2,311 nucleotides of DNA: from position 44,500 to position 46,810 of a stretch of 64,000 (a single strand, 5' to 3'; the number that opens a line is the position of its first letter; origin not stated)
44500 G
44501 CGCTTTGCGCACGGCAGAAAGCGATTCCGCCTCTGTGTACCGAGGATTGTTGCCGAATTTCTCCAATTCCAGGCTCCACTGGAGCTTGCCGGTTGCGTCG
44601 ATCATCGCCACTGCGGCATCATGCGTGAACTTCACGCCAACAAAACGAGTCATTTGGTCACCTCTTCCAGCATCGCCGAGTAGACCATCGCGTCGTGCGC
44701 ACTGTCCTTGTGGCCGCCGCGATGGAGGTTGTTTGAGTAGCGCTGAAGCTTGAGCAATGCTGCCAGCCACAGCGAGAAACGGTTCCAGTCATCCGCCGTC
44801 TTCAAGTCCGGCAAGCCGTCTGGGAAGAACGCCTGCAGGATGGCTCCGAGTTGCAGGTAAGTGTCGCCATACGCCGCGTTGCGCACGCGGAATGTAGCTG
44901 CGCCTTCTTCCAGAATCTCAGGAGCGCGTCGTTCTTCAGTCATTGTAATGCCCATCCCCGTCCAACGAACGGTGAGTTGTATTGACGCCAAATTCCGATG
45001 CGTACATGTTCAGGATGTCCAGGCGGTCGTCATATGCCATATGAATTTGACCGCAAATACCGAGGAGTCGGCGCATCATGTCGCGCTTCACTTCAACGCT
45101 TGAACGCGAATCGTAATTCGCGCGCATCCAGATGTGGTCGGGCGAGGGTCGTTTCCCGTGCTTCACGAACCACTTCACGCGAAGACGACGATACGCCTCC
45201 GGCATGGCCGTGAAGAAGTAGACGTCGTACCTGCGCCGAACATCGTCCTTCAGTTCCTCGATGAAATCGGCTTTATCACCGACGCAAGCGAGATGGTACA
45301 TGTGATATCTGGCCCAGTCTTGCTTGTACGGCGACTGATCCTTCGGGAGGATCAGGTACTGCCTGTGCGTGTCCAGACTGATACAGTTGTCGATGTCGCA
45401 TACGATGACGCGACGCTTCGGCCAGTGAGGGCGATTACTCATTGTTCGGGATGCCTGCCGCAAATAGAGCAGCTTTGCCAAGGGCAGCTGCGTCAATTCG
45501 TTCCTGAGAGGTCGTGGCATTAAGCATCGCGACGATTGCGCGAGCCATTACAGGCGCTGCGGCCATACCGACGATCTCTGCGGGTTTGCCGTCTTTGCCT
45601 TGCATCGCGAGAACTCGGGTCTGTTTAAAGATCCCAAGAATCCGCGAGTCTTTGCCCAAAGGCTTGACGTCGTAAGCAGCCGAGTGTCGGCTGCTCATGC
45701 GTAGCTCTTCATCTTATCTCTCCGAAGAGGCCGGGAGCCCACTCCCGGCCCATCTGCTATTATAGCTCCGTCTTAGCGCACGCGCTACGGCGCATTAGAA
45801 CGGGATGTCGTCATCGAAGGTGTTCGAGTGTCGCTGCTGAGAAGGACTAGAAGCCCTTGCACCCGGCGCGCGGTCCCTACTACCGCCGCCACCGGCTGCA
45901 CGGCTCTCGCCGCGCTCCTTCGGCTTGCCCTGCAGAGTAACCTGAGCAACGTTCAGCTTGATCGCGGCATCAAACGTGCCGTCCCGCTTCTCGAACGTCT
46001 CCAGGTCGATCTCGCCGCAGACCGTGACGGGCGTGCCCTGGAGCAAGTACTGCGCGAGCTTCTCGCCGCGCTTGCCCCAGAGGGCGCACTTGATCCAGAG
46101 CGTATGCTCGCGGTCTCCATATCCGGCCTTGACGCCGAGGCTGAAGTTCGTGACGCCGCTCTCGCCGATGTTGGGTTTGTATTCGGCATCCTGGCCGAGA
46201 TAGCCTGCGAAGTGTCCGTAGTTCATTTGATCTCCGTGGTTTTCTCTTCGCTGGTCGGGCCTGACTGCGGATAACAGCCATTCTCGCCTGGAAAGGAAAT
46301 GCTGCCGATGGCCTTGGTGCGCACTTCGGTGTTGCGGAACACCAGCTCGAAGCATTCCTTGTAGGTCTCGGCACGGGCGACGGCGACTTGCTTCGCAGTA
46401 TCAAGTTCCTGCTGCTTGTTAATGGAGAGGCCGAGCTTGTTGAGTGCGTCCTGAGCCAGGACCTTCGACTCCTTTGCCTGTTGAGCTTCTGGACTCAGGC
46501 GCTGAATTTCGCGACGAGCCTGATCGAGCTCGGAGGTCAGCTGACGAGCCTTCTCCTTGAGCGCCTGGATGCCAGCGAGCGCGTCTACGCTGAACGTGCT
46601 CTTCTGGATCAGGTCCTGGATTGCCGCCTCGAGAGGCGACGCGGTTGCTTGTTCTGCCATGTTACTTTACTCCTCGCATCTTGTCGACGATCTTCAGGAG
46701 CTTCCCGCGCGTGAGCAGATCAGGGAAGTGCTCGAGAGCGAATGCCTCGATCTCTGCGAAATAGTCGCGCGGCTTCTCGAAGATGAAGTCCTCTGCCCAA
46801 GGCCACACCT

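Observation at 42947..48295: Candidate nucleotide/DNA-modification module: NodU/CmcH carbamoyltransferase with a HAD-like phosphatase, ThyX and an FAD oxidoreductase, inside a translationally coupled replication operon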

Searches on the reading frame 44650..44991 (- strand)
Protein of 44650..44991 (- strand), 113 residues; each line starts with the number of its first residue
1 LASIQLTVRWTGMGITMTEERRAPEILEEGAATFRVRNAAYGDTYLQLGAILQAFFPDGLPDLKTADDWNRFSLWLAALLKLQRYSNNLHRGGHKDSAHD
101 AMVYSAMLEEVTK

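Call 3: search_protein_families(library=pfam, proteins=[window:44650-44991:-], max_evalue=0.01)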
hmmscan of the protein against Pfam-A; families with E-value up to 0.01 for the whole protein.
window:44650-44991:- (113 aa): 0 families

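Call 4: search_protein_families(library=phrogs, proteins=[window:44650-44991:-], max_evalue=0.001)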
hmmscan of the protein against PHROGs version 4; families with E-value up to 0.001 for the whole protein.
window:44650-44991:- (113 aa): 1 family
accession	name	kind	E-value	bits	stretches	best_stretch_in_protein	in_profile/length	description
phrog_4889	-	other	1.4e-15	58.5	1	23-111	240-325/339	polynucleotide kinase/phosphorylase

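Call 44: search_solved_structures(query=window:44650-44991:-, max_evalue=10, show_alignments=2)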
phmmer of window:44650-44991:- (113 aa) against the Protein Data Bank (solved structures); distinct sequences matched with E-value up to 10: 10.
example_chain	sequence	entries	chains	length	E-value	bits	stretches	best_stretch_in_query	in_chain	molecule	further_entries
3n9k_A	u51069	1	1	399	0.99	12.7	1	62-105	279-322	Glucan 1,3-beta-glucosidase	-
2pc8_A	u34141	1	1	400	0.99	12.7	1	62-105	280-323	Hypothetical protein XOG1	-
4m80_A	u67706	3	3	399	1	12.7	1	62-105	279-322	EXO-1,3-BETA-GLUCANASE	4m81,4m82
2g04_A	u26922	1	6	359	1.2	12.4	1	4-60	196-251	PROBABLE FATTY-ACID-CoA RACEMASE FAR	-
1cz1_A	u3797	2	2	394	1.3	12.3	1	62-105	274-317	PROTEIN (EXO-B-(1,3)-GLUCANASE) | EXO-(B)-(1,3)-GLUCANASE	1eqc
1eqp_A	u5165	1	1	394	1.4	12.3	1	62-105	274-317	EXO-B-(1,3)-GLUCANASE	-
3o6a_A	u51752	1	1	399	1.4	12.3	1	62-105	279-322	Glucan 1,3-beta-glucosidase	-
2pbo_A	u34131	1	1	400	1.4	12.3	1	62-105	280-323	Hypothetical protein XOG1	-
2pb1_A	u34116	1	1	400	1.4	12.2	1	62-105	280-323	Hypothetical protein XOG1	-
2pf0_A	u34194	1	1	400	1.4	12.2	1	62-105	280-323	Hypothetical protein XOG1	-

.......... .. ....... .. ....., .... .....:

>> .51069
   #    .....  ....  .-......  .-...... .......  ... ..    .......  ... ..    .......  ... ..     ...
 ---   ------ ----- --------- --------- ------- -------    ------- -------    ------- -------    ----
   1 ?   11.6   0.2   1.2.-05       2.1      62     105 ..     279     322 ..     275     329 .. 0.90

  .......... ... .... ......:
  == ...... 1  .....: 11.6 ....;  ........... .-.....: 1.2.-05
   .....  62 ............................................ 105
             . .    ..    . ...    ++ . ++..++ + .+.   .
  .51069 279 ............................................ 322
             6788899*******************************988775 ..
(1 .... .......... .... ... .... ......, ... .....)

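Call 48: search_solved_structures(query=A3, max_evalue=10, show_alignments=2)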
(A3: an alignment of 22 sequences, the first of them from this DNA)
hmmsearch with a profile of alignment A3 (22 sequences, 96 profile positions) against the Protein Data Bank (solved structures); distinct sequences matched with E-value up to 10: 9.
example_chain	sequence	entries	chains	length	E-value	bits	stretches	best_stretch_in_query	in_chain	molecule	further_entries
1pou_A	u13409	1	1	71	0.16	15.2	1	8-70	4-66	OCT-1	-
1e3o_C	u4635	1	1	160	0.37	14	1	7-76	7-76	OCTAMER-BINDING TRANSCRIPTION FACTOR 1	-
9pfn_A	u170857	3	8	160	0.37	14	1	7-72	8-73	POU domain, class 2, transcription factor 3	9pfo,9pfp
1cqt_A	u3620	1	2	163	0.41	13.9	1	7-73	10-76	POU DOMAIN, CLASS 2, TRANSCRIPTION FACTOR 1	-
1gt0_C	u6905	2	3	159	0.42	13.8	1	7-73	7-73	OCTAMER-BINDING TRANSCRIPTION FACTOR 1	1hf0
1oct_C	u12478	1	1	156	0.53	13.5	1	8-73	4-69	PROTEIN (OCT-1 POU DOMAIN)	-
1o4x_A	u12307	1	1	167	0.55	13.4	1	7-72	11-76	transcription factor Oct-1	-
9dzm_C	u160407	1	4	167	0.73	13.1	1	7-74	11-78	POU domain, class 2, transcription factor 2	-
9ayr_A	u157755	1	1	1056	1.5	12.1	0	29-52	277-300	Guanine nucleotide exchange factor subunit RIC1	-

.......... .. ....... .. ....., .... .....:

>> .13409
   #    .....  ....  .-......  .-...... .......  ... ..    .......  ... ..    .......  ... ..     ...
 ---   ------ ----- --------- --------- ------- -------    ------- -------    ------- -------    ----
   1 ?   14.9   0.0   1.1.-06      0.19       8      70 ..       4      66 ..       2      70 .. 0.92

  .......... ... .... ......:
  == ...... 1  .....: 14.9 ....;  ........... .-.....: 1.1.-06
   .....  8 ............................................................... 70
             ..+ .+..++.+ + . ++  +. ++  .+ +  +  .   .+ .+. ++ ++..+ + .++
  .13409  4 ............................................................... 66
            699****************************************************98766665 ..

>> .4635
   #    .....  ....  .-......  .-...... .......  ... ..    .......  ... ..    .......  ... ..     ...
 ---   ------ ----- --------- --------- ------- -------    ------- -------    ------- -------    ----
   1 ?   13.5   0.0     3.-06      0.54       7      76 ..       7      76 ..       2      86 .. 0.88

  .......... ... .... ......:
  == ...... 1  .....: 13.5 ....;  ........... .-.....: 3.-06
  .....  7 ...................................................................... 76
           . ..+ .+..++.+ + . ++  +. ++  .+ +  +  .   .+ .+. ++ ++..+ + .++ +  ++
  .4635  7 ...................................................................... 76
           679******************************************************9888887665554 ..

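Call 49: search_protein_families(library=pfam, alignment_id=A3, max_evalue=1)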
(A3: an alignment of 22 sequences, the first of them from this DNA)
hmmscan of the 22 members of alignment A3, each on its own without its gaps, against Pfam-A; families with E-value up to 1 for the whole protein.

A. member 1, seq(97 aa): 1 family
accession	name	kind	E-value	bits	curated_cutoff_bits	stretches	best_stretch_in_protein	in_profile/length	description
PF19905.4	DUF6378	-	0.06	14.1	27.1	1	60-95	48-80/81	Domain of unknown function (DUF6378)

B. families by the number of members that match (of 22 scanned): 7 families
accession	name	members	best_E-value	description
PF19905.4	DUF6378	15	0.00012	Domain of unknown function (DUF6378)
PF09603.15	Fib_succ_major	2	0.019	Fibrobacter succinogenes major domain (Fib_succ_major)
PF08546.17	ApbA_C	1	0.041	Ketopantoate reductase PanE/ApbA C terminal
PF03456.24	uDENN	1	0.043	uDENN domain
PF00042.28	Globin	1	0.08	Globin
PF20275.3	CTD10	1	0.16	C-terminal domain 10 of the ABC-three component (ABC-3C) systems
PF18312.6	ScsC_N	1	0.18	Copper resistance protein ScsC N-terminal domain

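Call 72: find_homologous_proteins(query=window:44650-44943:-, max_evalue=0.001)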
Query window:44650-44943:- (97 aa): 11 proteins with E <= 0.001 among 11 candidates.
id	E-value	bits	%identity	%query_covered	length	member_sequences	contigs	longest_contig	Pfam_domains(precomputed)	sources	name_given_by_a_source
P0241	2.3e-58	212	100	100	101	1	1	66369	-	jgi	jgi:hypothetical protein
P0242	1.6e-46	174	83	98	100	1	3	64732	-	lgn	-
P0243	7.8e-44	165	77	97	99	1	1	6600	-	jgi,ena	-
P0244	1.3e-43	165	80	97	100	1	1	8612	-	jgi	jgi:hypothetical protein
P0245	7.3e-28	114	57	99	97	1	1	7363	-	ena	-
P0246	1.8e-26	110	58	95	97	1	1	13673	PF19905.5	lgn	-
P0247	1.8e-26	110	60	95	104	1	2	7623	-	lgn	-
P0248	8.7e-20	88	51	94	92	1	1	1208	-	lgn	-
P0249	1.5e-19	88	53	99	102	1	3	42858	-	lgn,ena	-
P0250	4.9e-16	76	60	64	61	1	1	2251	-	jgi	jgi:hypothetical protein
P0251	1.7e-12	65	44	74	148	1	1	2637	-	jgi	jgi:hypothetical protein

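Call 80: predict_structure(alignment_id=A4)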
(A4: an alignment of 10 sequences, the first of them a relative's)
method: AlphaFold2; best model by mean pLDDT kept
length: 101 residues; sequences in the alignment: 10
mean_pLDDT: 78.6   pTM: 0.66
mean pLDDT of the five models: 78.6, 78.1, 69.2, 68.1, 57.1
residues with pLDDT >= 90: 6; 70-90: 79; 50-70: 11; < 50: 5
segments of 3 or more residues with pLDDT < 50: 1-5
pLDDT, mean of each block of 10 residues (from residue 1): 57 76 75 74 74 85 89 87 83 86 83
secondary structure, 60 per line:
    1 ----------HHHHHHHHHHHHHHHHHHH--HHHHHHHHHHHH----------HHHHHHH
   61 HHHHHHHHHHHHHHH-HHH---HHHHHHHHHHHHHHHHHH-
elements in order: H11-29 H32-43 H54-75 H83-100

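Call 82: fold_search(model_id=the predicted structure, library=pdb)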
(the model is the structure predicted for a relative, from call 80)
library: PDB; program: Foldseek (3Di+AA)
matches with E <= 10: 46; with E <= 0.001: 0
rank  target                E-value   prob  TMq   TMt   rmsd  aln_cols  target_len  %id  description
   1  4c0e_D                1.9e+00  0.11  0.28  0.07  13.8       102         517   17  Structure of the NOT1 superfamily homology domain from Chaetomium thermophilum (released 2013-10-09)
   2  9hre_A                2.0e+00  0.13  0.29  0.29  14.2        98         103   14  Peptide-substrate-binding (PSB) domain of human type I collagen prolyl 4-hydroxylase complexed with Pro-Hyp-Gly-Pro-Al (released 2025-09-24)
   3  8fih_B                2.1e+00  0.15  0.31  0.31  10.1        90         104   17  Multi-state design of two-state switchable hinge proteins (released 2023-08-16)
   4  7qca_SN0              2.1e+00  0.10  0.28  0.22  17.6       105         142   13  Spraguea lophii ribosome (released 2022-11-30)
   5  4c0e_C                3.0e+00  0.08  0.27  0.07  12.8        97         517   16  Structure of the NOT1 superfamily homology domain from Chaetomium thermophilum (released 2013-10-09)
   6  1fap_B                3.4e+00  0.10  0.32  0.33  12.7        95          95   16  THE STRUCTURE OF THE IMMUNOPHILIN-IMMUNOSUPPRESSANT FKBP12-RAPAMYCIN COMPLEX INTERACTING WITH HUMAN FRAP (released 1997-07-23)
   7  4iwb_B                3.4e+00  0.09  0.31  0.22  10.8       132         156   10  Novel Fold of FliC/FliS Fusion Protein (released 2013-12-11)
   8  9hre_C                3.6e+00  0.08  0.27  0.27  15.4       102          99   16  Peptide-substrate-binding (PSB) domain of human type I collagen prolyl 4-hydroxylase complexed with Pro-Hyp-Gly-Pro-Al (released 2025-09-24)
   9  1nsg_B                4.1e+00  0.09  0.32  0.33  12.7        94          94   16  THE STRUCTURE OF THE IMMUNOPHILIN-IMMUNOSUPPRESSANT FKBP12-RAPAMYCIN COMPLEX INTERACTING WITH HUMAN FRAP (released 1998-03-18)
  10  9ngt_C                4.3e+00  0.09  0.32  0.34  12.9        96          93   17  Crystal structure of CRBN-DDB1 and FPFT-2216 in complex with mTOR (released 2025-07-09)
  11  9rgx_B                4.3e+00  0.08  0.27  0.28  10.2        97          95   16  X-ray crystal structure of a de novo designed single-chain antiparallel 3-helix coiled-coil bundle, sc-apCC3-ACW (released 2025-09-03)
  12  5l0w_B                4.3e+00  0.07  0.26  0.15  12.8        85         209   18  Structure of post-translational translocation Sec71/Sec72 complex (released 2017-03-22)
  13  9s7r_A                4.6e+00  0.08  0.30  0.32  11.5        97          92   11  Structure of the de novo protein scaffold MID1sc9_4xE (released 2025-11-26)
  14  9dbo_C                4.6e+00  0.08  0.32  0.34  13.5        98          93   15  Crystal structure of a synthetic Fab (R3E9) in complex with the FRB domain of mTOR (released 2025-06-11)
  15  4v5o_AO               4.6e+00  0.06  0.29  0.22  17.3       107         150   14  CRYSTAL STRUCTURE OF THE EUKARYOTIC 40S RIBOSOMAL SUBUNIT IN COMPLEX WITH INITIATION FACTOR 1. (released 2014-07-09)
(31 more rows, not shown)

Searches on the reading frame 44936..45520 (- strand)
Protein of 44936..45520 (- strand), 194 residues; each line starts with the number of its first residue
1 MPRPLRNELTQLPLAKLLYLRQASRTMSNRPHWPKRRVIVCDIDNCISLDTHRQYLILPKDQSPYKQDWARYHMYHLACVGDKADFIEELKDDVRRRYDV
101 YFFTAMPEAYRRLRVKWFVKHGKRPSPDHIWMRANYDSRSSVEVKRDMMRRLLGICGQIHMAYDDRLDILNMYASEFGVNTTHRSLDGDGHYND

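Call 3: search_protein_families(library=pfam, proteins=[window:44936-45520:-], max_evalue=0.01)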
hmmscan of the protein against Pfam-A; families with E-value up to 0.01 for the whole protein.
window:44936-45520:- (194 aa): 1 family
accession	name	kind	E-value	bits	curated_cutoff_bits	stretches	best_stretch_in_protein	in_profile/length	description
PF25109.1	HAD_PNKP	-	8.5e-05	23.1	27.6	1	107-175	63-130/143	Polynucleotide kinase PNKP phosphatase domain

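Call 4: search_protein_families(library=phrogs, proteins=[window:44936-45520:-], max_evalue=0.001)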
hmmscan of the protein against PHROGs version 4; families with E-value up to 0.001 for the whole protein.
window:44936-45520:- (194 aa): 3 families
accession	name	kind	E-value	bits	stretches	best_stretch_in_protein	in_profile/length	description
phrog_415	-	other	2e-17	64.6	1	29-182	14-162/218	polynucleotide kinase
phrog_505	-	other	5.6e-07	30.3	1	34-181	159-287/295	polynucleotide kinase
phrog_4889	-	other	1.6e-06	28.7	1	34-176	5-144/339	polynucleotide kinase/phosphorylase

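Call 89: search_protein_families(library=ncbifam, proteins=[window:44936-45442:-], max_evalue=0.001)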
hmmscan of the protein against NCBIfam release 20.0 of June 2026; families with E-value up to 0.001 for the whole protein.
window:44936-45442:- (168 aa): 0 families

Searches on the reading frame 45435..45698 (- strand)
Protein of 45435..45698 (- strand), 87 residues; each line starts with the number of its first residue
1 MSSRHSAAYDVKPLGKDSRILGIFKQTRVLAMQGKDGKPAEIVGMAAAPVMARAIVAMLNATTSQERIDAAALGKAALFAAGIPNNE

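Call 3: search_protein_families(library=pfam, proteins=[window:45435-45698:-], max_evalue=0.01)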
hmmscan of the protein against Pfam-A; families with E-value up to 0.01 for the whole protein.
window:45435-45698:- (87 aa): 0 families

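Call 4: search_protein_families(library=phrogs, proteins=[window:45435-45698:-], max_evalue=0.001)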
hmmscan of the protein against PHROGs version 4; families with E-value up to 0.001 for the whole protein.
window:45435-45698:- (87 aa): 0 families

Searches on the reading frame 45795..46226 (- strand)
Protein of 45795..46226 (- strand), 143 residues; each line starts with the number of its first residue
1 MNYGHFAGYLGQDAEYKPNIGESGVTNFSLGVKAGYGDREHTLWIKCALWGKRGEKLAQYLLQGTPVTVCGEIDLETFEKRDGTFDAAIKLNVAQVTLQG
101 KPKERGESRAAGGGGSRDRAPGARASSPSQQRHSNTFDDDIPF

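Call 3: search_protein_families(library=pfam, proteins=[window:45795-46226:-], max_evalue=0.01)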
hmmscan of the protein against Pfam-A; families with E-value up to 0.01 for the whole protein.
window:45795-46226:- (143 aa): 1 family
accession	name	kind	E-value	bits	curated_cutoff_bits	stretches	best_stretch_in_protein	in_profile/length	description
PF00436.31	SSB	-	1.5e-12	47.9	26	1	2-97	2-102/104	Single-strand binding protein family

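Call 4: search_protein_families(library=phrogs, proteins=[window:45795-46226:-], max_evalue=0.001)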
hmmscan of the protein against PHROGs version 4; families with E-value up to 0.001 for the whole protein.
window:45795-46226:- (143 aa): 1 family
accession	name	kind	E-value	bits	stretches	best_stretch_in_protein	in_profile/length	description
phrog_44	-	DNA, RNA and nucleotide metabolism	6.6e-21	76.3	1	6-143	92-228/271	single strand DNA binding protein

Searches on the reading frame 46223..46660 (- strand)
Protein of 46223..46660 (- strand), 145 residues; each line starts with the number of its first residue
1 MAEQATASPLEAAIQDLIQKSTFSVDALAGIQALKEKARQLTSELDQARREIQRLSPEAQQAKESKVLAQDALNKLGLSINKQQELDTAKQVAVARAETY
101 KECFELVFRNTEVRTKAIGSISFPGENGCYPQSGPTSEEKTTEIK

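Call 3: search_protein_families(library=pfam, proteins=[window:46223-46660:-], max_evalue=0.01)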
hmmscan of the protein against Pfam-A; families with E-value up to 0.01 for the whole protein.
window:46223-46660:- (145 aa): 2 families
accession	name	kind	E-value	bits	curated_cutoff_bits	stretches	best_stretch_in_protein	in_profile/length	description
PF23735.1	KIF9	-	0.0012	19.4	31.9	1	32-105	28-100/140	Kinesin-like protein KIF9 domain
PF25450.1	Rab11-FIP3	-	0.0086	16.8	31.9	0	31-90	56-115/125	Rab11-FIP3-like domain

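Call 4: search_protein_families(library=phrogs, proteins=[window:46223-46660:-], max_evalue=0.001)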
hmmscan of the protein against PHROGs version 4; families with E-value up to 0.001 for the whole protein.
window:46223-46660:- (145 aa): 0 families
